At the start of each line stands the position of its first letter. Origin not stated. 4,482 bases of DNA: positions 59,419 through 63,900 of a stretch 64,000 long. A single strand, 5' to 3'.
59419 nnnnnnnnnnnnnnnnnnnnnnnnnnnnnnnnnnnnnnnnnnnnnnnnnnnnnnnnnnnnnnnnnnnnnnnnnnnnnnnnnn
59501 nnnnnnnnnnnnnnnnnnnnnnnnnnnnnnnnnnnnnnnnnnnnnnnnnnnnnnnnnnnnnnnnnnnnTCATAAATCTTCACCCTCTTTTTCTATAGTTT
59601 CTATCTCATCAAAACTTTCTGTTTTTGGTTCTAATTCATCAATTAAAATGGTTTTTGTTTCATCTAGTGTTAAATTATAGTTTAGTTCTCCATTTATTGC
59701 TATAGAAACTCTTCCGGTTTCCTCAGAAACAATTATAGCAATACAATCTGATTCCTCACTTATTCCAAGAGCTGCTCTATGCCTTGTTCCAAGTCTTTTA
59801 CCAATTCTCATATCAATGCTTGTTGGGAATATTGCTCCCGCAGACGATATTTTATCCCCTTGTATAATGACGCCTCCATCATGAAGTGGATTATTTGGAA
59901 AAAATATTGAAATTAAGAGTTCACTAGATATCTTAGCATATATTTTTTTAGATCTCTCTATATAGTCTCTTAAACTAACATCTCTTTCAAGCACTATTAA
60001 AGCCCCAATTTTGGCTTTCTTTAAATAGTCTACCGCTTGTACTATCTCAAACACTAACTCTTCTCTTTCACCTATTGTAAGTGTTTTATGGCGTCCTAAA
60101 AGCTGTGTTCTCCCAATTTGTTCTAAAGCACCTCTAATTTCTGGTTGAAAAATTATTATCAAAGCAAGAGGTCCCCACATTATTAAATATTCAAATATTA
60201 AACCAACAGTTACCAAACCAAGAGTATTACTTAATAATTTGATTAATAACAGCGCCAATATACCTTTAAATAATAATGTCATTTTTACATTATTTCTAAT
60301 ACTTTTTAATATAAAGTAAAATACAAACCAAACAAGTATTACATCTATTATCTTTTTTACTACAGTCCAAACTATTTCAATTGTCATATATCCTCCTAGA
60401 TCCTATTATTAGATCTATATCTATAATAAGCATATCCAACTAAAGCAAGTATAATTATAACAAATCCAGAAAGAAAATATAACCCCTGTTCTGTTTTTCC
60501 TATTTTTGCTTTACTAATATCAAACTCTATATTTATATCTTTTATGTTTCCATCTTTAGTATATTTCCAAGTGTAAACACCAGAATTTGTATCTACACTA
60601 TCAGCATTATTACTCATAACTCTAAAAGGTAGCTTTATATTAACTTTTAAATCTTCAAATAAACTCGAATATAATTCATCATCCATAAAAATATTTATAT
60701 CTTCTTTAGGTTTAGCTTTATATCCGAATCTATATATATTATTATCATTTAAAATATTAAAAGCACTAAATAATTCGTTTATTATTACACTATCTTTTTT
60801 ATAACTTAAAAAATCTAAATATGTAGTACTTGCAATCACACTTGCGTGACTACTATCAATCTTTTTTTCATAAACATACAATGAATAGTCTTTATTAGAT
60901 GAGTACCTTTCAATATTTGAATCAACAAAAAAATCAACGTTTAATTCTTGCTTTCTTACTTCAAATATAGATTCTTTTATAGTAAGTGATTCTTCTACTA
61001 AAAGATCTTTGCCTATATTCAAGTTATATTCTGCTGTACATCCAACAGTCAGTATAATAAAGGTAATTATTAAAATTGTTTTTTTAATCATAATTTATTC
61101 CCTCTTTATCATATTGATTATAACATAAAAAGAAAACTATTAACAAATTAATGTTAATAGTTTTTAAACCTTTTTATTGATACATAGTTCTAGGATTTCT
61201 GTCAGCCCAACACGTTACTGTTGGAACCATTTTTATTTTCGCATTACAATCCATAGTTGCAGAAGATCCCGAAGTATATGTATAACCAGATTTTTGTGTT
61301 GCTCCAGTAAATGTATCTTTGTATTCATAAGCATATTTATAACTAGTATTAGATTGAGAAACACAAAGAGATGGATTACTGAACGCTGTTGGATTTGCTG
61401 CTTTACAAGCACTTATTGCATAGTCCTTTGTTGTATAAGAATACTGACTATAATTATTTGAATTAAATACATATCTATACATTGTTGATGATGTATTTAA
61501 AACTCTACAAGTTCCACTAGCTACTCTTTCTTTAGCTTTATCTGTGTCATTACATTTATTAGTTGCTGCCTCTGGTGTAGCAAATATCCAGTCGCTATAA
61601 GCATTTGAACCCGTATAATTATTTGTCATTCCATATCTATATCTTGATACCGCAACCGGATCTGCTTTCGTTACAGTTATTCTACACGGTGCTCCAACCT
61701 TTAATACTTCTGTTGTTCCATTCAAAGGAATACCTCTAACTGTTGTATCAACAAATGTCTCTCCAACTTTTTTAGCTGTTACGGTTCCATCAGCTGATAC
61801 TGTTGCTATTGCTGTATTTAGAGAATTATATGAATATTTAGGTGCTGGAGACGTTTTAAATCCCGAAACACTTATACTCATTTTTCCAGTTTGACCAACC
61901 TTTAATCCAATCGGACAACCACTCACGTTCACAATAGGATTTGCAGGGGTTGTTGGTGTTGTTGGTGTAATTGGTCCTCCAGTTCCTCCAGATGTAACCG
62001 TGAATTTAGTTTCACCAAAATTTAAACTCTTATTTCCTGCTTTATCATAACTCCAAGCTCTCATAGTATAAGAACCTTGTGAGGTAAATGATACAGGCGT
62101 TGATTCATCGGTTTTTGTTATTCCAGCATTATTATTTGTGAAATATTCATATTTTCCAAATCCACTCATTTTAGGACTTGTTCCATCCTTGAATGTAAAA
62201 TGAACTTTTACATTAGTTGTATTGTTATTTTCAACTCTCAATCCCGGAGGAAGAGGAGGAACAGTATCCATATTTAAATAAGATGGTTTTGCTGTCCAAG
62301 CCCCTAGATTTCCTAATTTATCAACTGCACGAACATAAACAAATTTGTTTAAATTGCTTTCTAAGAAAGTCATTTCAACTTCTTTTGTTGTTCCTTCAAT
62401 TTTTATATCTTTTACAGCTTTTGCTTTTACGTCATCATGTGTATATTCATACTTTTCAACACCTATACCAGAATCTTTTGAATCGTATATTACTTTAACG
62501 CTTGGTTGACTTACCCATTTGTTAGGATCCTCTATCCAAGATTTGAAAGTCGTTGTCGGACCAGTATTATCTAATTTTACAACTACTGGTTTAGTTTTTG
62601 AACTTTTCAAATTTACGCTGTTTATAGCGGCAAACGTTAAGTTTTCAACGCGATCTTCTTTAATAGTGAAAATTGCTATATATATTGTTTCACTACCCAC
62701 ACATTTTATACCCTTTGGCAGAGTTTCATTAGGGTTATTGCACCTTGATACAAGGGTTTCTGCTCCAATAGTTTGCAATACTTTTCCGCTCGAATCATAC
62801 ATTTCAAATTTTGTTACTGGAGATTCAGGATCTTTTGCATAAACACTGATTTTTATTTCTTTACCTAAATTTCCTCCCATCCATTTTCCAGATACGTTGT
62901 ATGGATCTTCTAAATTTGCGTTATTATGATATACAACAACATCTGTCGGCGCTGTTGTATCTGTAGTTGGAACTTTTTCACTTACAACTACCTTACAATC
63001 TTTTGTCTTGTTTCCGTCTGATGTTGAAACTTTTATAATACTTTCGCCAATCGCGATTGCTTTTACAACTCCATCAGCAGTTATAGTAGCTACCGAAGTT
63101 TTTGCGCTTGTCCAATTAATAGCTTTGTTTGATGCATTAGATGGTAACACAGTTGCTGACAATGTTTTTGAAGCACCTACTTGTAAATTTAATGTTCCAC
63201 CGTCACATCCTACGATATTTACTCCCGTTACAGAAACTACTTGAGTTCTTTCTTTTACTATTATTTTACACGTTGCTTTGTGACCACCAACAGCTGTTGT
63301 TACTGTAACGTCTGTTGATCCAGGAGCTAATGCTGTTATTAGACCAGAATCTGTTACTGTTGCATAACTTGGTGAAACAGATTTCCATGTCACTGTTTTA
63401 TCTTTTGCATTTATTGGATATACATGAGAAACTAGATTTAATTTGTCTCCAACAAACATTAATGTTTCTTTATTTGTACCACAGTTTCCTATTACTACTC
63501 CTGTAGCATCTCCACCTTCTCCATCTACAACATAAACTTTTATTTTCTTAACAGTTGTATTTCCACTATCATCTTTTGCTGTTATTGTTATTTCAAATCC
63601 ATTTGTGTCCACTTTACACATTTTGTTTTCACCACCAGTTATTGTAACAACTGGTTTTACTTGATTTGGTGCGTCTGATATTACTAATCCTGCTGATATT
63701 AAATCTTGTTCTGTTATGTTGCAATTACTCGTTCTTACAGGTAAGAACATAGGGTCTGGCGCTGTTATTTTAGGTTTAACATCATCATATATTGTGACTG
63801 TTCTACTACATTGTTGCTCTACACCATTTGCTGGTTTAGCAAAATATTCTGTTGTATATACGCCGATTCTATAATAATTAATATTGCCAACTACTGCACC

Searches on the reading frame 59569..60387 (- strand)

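Call 91: search_protein_families(library=pfam, proteins=[window:59569-60387:-], max_evalue=0.001)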
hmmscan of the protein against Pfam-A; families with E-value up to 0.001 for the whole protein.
window:59569-60387:- (272 aa): 2 families
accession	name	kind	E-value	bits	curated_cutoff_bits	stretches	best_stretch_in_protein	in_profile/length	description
PF02457.21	DAC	-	5.9e-41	139.2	27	1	117-234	2-118/119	DisA bacterial checkpoint controller nucleotide-binding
PF19293.4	CdaA_N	-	1.9e-09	38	23.8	1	10-84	7-81/81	CdaA N-terminal transmembrane domain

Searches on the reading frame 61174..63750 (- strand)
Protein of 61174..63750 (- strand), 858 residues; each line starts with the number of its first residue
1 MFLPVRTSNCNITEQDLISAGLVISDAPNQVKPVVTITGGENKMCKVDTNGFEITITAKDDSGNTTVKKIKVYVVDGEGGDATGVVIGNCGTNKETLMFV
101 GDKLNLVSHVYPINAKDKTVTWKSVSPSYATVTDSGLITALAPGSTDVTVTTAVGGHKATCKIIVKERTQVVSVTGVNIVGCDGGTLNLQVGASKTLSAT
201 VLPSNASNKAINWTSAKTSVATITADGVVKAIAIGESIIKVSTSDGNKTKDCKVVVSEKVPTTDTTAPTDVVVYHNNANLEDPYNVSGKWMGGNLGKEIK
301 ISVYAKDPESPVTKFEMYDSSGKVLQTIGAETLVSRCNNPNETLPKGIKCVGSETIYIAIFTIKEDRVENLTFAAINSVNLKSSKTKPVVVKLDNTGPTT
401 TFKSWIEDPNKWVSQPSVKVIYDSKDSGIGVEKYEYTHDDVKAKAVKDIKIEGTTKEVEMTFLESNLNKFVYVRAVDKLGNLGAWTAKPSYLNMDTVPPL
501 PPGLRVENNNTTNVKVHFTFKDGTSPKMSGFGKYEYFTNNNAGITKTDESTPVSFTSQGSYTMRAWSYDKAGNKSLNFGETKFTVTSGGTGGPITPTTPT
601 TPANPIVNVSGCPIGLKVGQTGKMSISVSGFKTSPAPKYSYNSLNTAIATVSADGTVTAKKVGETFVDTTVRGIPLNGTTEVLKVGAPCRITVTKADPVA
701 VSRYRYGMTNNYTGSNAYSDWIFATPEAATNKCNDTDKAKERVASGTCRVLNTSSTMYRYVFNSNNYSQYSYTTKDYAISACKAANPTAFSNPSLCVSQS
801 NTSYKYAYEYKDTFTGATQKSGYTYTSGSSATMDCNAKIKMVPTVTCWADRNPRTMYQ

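Call 91: search_protein_families(library=pfam, proteins=[window:61174-63750:-], max_evalue=0.001)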
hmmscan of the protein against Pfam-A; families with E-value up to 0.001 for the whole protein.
window:61174-63750:- (858 aa): 2 families
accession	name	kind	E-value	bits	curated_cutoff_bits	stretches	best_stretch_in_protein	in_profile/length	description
PF02368.24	Big_2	-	4.7e-27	94.2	22.8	3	95-162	11-78/79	Bacterial Ig-like domain (group 2)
PF22359.2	Big-like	-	5.7e-05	23.7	27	0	119-166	2-47/48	Bacterial Ig-like domain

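Call 107: find_encoding_contigs(protein=window:61174-63750:-, flank=10000, max_places=1)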
Protein window:61174-63750:- (858 aa): no gene with exactly this product is on record in the collection.
